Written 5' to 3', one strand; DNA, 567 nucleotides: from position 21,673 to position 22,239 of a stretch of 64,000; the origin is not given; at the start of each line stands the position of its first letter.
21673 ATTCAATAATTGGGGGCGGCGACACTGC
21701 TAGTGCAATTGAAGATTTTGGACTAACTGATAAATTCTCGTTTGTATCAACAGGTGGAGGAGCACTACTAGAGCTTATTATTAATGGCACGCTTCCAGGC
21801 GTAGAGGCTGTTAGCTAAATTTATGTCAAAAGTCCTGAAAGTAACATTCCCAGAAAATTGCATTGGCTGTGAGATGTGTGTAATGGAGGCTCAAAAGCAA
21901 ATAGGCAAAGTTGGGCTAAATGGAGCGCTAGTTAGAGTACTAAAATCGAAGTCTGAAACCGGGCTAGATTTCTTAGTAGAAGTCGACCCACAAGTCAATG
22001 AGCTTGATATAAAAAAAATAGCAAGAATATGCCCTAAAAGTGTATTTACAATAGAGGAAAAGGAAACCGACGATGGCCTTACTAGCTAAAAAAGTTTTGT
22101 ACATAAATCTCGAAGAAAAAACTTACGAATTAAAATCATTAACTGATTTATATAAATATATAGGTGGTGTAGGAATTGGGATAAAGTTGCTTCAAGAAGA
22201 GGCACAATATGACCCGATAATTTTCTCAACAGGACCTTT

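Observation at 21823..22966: Ferredoxin plus truncated AOR-family protein inserted between pgk and tpiA in the glycolytic operon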

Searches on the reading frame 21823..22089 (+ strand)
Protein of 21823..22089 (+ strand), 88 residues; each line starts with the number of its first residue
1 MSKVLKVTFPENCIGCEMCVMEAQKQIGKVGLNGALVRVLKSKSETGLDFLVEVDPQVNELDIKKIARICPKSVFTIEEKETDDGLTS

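Call 3: search_protein_families(library=pfam, proteins=[window:21823-22089:+], max_evalue=1)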
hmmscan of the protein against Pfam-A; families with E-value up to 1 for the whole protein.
window:21823-22089:+ (88 aa): 7 families
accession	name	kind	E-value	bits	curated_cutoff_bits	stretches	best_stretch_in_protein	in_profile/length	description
PF13459.11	Fer4_15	-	0.0016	19.6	22.4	1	11-74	6-63/66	4Fe-4S single cluster domain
PF12838.12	Fer4_7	-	0.0079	17.1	27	1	11-20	36-45/52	4Fe-4S dicluster domain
PF00037.32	Fer4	-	0.011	15.9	21.1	1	9-21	4-16/24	4Fe-4S binding domain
PF12837.12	Fer4_6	-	0.017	15.5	25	1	10-21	6-17/24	4Fe-4S binding domain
PF12797.12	Fer4_2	-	0.026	14.9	24.5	1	10-21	7-18/22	4Fe-4S binding domain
PF00459.30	Inositol_P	-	0.074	13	27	1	23-81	12-72/271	Inositol monophosphatase family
PF12800.12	Fer4_4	-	0.094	13.6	24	1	10-21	1-12/17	4Fe-4S binding domain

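Call 4: search_protein_families(library=ncbifam, proteins=[window:21823-22089:+], max_evalue=1)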
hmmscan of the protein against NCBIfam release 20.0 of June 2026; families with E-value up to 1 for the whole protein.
window:21823-22089:+ (88 aa): 4 families
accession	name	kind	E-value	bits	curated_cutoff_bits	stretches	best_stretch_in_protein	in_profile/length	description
TIGR02936.1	fdxN_nitrog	equivalog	0.00019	21.5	80.55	1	3-24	62-83/91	ferredoxin III, nif-specific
NF040864.1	HgcB_ferredoxin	equivalog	0.0011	18.8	99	1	10-27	13-30/93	mercury methylation ferredoxin HgcB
NF007205.0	PRK09626.1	equivalog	0.012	15.6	93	1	2-22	45-65/105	2-oxoglutarate-acceptor oxidoreductase subunit OorD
TIGR01971.1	NuoI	subfamily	0.085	12.4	113.05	0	10-21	41-52/121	NADH-quinone oxidoreductase, chain I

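Call 65: search_solved_structures(query=A4, max_evalue=1, show_alignments=2)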
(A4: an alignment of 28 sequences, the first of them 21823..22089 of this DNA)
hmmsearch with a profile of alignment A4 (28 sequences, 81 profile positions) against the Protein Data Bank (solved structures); distinct sequences matched with E-value up to 1: 16.
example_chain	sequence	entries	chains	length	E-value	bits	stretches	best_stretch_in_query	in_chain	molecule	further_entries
7qv7_A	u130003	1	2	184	0.00053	23.3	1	8-78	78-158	Hydrogen dependent carbon dioxide reductase subunit HycB3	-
9mqx_E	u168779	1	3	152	0.00062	23.1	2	3-23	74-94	Fe-S-cluster-containing hydrogenase subunit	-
6x6u_B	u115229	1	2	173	0.0021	21.4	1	9-79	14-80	Oxidoreductase, Fe-S subunit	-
8e9g_I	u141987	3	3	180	0.0052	20.1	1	11-23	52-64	NADH-quinone oxidoreductase subunit I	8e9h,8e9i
6x1o_B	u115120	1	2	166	0.0093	19.3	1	9-79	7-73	Oxidoreductase, Fe-S subunit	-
7bkb_L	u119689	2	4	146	0.021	18.2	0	8-25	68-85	Formylmethanofuran dehydrogenase, subunit G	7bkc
8ys5_D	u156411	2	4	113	0.1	16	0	3-23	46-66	2-oxoglutarate:acceptor oxidoreductase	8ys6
7qv7_B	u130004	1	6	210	0.22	14.9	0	6-24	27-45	Hydrogen dependent carbon dioxide reductase subunit HycB4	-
8c0z_C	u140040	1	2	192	0.28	14.6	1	3-45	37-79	Iron-sulfur cluster-binding protein potential subunit of aldehyde oxidoreductase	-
4ydd_B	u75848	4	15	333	0.55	13.7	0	7-25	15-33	DMSO reductase family type II enzyme, iron-sulfur subunit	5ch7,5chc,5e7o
3rfi_A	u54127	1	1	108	0.57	13.6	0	11-37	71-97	Asp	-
9sfi_U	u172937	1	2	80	0.77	13.2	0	10-25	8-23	4Fe-4S binding protein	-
3zfs_B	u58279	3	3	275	0.8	13.1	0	6-26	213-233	F420-REDUCING HYDROGENASE, SUBUNIT GAMMA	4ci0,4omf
7m1n_A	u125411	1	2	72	0.91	13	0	8-20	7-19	Putative ferredoxin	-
7vzg_B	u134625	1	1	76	0.92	12.9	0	10-24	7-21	Photosystem P840 reaction center iron-sulfur protein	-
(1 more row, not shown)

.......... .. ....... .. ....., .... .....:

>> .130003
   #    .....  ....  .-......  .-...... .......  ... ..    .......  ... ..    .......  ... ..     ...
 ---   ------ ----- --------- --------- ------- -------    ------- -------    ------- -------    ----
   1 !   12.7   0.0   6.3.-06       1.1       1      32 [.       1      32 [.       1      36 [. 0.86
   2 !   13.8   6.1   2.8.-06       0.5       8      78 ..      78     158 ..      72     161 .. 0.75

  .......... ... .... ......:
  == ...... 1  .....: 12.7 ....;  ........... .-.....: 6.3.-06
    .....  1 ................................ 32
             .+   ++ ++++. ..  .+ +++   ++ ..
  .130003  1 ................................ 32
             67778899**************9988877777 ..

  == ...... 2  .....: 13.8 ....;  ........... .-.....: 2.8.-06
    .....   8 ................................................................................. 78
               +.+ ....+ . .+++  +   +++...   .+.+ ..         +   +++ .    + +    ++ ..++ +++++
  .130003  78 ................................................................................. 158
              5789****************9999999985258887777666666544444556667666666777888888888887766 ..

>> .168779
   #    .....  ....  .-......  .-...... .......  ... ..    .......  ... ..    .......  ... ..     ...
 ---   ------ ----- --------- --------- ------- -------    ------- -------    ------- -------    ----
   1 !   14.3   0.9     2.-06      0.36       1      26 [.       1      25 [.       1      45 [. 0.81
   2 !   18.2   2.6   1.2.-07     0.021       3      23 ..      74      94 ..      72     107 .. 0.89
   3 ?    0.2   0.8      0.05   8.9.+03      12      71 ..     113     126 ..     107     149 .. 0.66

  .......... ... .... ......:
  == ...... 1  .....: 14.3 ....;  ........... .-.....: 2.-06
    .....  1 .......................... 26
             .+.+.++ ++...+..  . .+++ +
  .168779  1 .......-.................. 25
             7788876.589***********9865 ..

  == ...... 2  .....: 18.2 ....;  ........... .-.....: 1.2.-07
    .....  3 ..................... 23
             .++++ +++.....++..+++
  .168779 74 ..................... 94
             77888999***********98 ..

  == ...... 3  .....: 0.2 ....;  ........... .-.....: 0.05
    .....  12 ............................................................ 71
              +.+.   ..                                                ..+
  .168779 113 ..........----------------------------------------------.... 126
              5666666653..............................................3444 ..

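Call 66: search_protein_families(library=pfam, alignment_id=A4, max_evalue=0.01)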
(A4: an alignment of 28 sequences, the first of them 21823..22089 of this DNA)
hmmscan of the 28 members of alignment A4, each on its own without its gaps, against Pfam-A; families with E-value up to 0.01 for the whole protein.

A. member 1, window:21823-22089:+ (88 aa): 2 families
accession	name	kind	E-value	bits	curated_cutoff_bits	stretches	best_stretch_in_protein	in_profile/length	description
PF13459.11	Fer4_15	-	0.0016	19.6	22.4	1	11-74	6-63/66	4Fe-4S single cluster domain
PF12838.12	Fer4_7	-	0.0079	17.1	27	0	11-20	36-45/52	4Fe-4S dicluster domain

B. families by the number of members that match (of 28 scanned): 12 families
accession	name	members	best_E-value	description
PF00037.32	Fer4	15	8.7e-06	4Fe-4S binding domain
PF12838.12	Fer4_7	7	0.00043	4Fe-4S dicluster domain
PF13459.11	Fer4_15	6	0.0001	4Fe-4S single cluster domain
PF14697.11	Fer4_21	6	0.00026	4Fe-4S dicluster domain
PF12797.12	Fer4_2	5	0.0003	4Fe-4S binding domain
PF12837.12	Fer4_6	4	0.00024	4Fe-4S binding domain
PF13187.11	Fer4_9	3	0.00015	4Fe-4S dicluster domain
PF13237.11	Fer4_10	2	0.00062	4Fe-4S dicluster domain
PF13370.11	Fer4_13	2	0.0016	4Fe-4S single cluster domain of Ferredoxin I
PF13534.11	Fer4_17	2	0.0039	4Fe-4S dicluster domain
PF12800.12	Fer4_4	2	0.0058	4Fe-4S binding domain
PF15643.12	Tox-PL-2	1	0.0058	Papain fold toxin 2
